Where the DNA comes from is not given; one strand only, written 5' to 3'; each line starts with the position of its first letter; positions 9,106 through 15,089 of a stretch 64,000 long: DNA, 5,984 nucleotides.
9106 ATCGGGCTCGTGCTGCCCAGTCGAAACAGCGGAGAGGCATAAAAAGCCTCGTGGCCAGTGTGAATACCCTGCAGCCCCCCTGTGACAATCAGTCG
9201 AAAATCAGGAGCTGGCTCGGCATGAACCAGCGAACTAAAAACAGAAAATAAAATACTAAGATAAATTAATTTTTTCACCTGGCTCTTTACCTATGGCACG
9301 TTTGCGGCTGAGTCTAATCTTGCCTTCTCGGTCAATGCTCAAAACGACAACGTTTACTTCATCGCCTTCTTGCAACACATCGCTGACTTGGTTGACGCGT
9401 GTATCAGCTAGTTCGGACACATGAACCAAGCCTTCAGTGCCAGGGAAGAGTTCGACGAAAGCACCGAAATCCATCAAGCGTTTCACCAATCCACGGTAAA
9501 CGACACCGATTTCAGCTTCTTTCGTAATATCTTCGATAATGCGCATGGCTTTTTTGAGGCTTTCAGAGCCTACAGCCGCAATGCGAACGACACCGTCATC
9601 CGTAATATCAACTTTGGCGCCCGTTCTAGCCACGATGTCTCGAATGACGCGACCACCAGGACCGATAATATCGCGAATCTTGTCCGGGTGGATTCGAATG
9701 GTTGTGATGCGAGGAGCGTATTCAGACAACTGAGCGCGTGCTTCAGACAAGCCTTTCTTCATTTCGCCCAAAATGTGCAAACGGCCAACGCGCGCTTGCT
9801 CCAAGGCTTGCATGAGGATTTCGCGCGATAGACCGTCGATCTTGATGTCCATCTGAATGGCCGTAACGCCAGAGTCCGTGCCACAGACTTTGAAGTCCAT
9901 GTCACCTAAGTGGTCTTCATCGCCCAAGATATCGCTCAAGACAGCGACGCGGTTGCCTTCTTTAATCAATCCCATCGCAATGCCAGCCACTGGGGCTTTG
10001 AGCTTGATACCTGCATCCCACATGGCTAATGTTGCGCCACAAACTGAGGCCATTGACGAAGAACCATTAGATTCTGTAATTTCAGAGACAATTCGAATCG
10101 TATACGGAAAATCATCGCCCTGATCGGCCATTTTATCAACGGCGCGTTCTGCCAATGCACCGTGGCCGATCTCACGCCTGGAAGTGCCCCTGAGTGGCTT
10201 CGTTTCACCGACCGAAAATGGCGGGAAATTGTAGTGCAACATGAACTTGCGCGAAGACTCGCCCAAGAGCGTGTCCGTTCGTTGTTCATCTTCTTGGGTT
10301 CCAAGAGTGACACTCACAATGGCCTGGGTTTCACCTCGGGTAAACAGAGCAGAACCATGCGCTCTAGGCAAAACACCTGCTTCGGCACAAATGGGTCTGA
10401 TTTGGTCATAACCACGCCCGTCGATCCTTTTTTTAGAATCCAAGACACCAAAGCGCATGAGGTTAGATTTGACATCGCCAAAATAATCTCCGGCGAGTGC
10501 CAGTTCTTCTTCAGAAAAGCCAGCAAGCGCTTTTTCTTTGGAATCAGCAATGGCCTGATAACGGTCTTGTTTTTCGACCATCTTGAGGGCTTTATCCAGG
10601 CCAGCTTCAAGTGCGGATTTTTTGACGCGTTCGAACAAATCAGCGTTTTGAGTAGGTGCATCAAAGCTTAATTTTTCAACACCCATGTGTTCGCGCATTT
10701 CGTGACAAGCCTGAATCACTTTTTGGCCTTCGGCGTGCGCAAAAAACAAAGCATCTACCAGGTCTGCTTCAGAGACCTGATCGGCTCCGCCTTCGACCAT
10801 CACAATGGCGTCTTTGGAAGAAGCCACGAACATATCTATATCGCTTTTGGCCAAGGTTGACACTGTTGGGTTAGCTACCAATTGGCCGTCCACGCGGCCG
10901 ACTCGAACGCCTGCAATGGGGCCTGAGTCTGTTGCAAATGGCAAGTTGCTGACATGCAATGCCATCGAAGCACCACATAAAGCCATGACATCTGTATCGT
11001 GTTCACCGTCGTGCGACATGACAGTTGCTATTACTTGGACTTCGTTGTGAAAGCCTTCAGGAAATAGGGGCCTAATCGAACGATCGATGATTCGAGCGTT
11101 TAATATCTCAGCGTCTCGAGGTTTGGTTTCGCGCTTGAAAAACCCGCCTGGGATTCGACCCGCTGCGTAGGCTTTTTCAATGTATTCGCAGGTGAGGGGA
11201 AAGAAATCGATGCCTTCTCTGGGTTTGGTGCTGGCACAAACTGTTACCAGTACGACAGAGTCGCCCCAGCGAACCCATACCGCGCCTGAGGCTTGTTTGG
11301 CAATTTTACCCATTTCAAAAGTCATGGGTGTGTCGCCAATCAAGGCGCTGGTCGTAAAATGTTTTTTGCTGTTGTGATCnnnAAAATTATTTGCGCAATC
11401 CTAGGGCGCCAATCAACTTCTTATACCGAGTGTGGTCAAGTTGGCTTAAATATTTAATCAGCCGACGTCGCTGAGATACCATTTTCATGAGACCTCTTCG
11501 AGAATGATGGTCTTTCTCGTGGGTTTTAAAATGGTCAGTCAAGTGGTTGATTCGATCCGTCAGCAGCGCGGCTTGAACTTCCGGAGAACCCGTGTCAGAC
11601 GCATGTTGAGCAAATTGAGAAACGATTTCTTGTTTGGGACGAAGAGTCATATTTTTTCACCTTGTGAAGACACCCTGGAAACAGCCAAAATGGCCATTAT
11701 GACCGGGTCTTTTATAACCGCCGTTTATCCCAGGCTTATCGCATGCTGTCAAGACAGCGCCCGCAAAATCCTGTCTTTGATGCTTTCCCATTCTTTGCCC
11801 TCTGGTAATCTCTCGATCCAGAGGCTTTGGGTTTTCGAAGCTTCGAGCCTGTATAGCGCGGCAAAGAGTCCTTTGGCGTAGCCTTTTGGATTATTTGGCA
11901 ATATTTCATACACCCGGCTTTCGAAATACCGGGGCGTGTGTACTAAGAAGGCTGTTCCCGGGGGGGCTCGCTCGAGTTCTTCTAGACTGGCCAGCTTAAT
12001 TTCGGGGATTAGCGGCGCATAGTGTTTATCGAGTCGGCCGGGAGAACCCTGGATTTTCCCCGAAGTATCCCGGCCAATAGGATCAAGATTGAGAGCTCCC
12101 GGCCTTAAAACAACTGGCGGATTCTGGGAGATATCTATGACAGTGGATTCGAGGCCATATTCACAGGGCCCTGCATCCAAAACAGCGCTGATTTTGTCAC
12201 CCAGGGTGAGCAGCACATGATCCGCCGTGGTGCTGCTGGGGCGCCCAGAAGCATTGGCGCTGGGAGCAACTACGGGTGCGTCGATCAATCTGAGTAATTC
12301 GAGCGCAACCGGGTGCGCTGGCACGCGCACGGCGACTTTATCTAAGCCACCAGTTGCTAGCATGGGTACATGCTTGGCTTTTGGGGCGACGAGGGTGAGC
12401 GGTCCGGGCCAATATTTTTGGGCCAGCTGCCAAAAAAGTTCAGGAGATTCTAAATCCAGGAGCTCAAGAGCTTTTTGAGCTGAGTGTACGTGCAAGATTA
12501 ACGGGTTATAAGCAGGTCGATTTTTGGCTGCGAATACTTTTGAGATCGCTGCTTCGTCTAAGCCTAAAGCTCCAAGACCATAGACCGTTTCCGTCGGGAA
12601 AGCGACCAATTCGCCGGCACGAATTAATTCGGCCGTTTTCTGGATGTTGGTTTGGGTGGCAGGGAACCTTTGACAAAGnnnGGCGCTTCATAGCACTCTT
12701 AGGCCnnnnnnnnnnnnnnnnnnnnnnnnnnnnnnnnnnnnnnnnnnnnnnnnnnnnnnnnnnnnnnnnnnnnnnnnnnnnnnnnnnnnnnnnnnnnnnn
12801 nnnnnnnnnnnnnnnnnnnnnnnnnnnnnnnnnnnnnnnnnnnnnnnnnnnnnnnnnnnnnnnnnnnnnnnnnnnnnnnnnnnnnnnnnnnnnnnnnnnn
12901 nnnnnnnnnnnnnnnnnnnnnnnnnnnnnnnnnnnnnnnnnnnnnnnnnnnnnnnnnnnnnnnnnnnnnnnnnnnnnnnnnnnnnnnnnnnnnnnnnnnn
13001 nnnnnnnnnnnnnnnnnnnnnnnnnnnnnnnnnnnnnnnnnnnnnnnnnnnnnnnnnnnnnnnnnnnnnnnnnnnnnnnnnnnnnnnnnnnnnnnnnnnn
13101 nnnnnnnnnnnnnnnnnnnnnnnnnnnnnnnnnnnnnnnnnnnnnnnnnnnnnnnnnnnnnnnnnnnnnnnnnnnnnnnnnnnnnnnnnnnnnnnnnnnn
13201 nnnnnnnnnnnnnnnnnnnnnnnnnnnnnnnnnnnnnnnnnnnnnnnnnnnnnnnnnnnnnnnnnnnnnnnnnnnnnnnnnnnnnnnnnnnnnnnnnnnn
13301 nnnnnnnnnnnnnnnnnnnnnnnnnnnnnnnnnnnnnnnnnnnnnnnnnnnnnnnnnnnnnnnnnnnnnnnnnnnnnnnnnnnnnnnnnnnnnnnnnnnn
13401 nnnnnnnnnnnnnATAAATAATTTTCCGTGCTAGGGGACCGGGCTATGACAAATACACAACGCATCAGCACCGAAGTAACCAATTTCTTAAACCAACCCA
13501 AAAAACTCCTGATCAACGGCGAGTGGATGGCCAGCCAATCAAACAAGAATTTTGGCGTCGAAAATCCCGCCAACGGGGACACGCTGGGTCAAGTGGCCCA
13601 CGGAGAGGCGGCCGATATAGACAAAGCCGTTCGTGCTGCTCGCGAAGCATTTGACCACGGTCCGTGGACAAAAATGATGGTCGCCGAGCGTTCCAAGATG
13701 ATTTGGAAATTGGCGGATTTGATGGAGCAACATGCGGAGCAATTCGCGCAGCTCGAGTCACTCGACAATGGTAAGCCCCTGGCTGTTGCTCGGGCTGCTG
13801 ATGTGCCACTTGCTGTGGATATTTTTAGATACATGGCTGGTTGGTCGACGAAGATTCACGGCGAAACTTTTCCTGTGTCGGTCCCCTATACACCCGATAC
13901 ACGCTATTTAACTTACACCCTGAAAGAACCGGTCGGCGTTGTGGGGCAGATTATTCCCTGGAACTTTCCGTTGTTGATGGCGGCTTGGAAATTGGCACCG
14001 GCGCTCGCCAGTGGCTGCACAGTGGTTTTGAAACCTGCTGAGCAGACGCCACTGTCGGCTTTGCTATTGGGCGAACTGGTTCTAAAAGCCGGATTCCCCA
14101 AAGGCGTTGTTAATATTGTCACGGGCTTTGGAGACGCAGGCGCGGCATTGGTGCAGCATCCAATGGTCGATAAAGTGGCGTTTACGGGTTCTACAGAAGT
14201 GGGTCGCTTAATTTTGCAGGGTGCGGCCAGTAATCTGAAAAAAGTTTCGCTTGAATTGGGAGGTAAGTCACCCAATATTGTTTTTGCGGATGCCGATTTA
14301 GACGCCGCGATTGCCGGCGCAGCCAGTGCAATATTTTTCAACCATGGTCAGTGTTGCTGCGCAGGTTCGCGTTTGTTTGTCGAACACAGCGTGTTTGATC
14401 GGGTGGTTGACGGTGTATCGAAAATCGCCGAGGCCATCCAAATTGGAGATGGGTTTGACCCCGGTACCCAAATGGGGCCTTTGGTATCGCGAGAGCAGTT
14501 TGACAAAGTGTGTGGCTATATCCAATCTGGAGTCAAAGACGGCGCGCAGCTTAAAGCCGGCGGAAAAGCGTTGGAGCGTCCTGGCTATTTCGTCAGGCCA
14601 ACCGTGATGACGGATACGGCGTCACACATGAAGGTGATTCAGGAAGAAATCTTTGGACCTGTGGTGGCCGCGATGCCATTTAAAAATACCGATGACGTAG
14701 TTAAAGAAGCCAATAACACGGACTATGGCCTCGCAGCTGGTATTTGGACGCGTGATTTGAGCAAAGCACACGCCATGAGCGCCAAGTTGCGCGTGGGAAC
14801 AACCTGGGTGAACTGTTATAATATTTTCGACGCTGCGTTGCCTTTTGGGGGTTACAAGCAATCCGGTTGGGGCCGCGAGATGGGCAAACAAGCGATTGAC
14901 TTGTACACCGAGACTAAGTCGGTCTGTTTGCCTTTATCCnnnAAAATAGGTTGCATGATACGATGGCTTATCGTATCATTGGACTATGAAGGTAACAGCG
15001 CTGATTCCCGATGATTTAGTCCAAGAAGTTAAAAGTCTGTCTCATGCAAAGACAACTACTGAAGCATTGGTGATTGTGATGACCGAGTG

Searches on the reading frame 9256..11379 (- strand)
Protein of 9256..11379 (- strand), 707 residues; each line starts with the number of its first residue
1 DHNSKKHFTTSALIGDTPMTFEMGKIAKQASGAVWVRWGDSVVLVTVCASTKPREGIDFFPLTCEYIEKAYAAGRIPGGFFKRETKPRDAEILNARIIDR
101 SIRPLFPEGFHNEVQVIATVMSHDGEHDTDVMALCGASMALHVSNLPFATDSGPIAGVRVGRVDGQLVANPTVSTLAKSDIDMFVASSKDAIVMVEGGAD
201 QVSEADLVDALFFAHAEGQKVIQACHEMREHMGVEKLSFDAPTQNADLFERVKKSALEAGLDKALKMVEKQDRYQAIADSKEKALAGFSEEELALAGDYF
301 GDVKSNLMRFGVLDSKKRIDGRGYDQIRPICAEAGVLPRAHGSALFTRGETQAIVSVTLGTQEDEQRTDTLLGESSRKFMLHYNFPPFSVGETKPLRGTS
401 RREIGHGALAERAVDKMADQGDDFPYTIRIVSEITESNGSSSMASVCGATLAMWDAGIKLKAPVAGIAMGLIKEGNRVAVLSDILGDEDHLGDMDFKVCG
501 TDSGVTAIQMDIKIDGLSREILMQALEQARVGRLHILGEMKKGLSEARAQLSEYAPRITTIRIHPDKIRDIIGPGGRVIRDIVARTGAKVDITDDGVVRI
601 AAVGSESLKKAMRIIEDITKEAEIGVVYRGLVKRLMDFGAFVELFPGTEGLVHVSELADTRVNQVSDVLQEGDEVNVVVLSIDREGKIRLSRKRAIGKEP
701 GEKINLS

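Call 19: search_protein_families(library=pfam, proteins=[window:9256-11379:-], max_evalue=0.00001)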
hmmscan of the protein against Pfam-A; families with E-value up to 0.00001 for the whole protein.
window:9256-11379:- (707 aa): 5 families
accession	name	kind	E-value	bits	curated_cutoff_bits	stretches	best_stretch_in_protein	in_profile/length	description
PF01138.27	RNase_PH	-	3.8e-57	192.7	25.5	2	18-147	4-130/130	3' exoribonuclease family, domain 1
PF03725.20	RNase_PH_C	-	6.2e-23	81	20.8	2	153-216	1-66/67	3' exoribonuclease family, domain 2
PF00575.29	S1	-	4.3e-18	65.9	22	1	622-693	2-74/74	S1 RNA binding domain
PF03726.19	PNPase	-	6e-10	39.9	24.6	1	248-322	2-80/81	Polyribonucleotide nucleotidyltransferase, RNA binding domain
PF00013.35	KH_1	-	1e-08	35.2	21.5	1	559-617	2-66/66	KH domain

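Call 26: find_homologous_proteins(query=window:9256-11379:-, max_evalue=1e-100)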
Query window:9256-11379:- (707 aa): 7999 proteins with E <= 1e-100 among 8000 candidates; the best 120 are listed.
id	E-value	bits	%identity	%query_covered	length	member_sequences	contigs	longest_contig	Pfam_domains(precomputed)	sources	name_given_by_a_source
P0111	0.0e+0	1563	100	100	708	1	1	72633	PF00013.36,PF03725.21,PF00575.30,PF03726.20,PF01138.28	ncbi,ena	-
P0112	0.0e+0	1430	90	100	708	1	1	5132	PF00013.36,PF03725.21,PF00575.30,PF03726.20,PF01138.28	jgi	jgi:polyribonucleotide nucleotidyltransferase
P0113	0.0e+0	1419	89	100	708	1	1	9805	PF00013.36,PF03725.21,PF00575.30,PF03726.20,PF01138.28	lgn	-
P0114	0.0e+0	1403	91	97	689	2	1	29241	PF00013.36,PF03725.21,PF00575.30,PF03726.20,PF01138.28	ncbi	ncbi:MAG: polyribonucleotide nucleotidyltransferase [Myxococcaceae bacterium]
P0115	0.0e+0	1391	87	100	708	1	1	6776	PF00013.36,PF03725.21,PF00575.30,PF03726.20,PF01138.28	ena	-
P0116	0.0e+0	1345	84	100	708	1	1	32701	PF00013.36,PF03725.21,PF00575.30,PF03726.20,PF01138.28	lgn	-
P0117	0.0e+0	1313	83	100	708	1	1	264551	PF00013.36,PF03725.21,PF00575.30,PF03726.20,PF01138.28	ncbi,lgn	ncbi:MAG: polyribonucleotide nucleotidyltransferase [Myxococcota bacterium]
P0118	0.0e+0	1295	81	100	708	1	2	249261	PF00013.36,PF03725.21,PF00575.30,PF03726.20,PF01138.28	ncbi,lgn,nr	ncbi:MAG: polyribonucleotide nucleotidyltransferase [Myxococcaceae bacterium]|nr:polyribonucleotide 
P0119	0.0e+0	1281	81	100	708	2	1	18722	PF00013.36,PF03725.21,PF00575.30,PF03726.20,PF01138.28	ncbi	-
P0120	0.0e+0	1275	79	100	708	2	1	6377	PF00013.36,PF03725.21,PF00575.30,PF03726.20,PF01138.28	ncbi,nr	ncbi:MAG: polyribonucleotide nucleotidyltransferase [Deltaproteobacteria bacterium]|nr:polyribonucle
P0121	0.0e+0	1236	88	87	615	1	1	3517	PF00013.36,PF03725.21,PF03726.20,PF01138.28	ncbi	ncbi:MAG: polyribonucleotide nucleotidyltransferase, partial [Myxococcaceae bacterium]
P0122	0.0e+0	1191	76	99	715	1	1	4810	PF00013.36,PF03725.21,PF00575.30,PF03726.20,PF01138.28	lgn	-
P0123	0.0e+0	1183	75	99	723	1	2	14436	PF00013.36,PF03725.21,PF00575.30,PF03726.20,PF01138.28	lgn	-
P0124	0.0e+0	1171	74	100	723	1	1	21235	PF00013.36,PF03725.21,PF00575.30,PF03726.20,PF01138.28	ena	-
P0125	0.0e+0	1150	73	100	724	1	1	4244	PF00013.36,PF03725.21,PF00575.30,PF03726.20,PF01138.28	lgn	-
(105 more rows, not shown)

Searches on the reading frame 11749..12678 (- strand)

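Call 51: search_protein_families(library=pfam, proteins=[window:11749-12678:-], max_evalue=0.0001)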
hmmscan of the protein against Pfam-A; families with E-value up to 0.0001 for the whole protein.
window:11749-12678:- (309 aa): 2 families
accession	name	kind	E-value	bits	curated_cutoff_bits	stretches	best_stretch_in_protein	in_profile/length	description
PF01300.24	Sua5_yciO_yrdC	-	1.3e-58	197.8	25.1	1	17-194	1-178/178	Telomere recombination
PF03481.19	Sua5_C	-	3.2e-11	44.4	22.9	1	207-307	22-134/136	Threonylcarbamoyl-AMP synthase, C-terminal domain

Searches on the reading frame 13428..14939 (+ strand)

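Call 19: search_protein_families(library=pfam, proteins=[window:13428-14939:+], max_evalue=0.00001)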
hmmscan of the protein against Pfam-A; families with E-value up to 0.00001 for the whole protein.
window:13428-14939:+ (504 aa): 1 family
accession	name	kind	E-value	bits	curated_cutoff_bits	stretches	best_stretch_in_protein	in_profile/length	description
PF00171.27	Aldedh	-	1.6e-181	604.3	23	1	33-499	1-461/461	Aldehyde dehydrogenase family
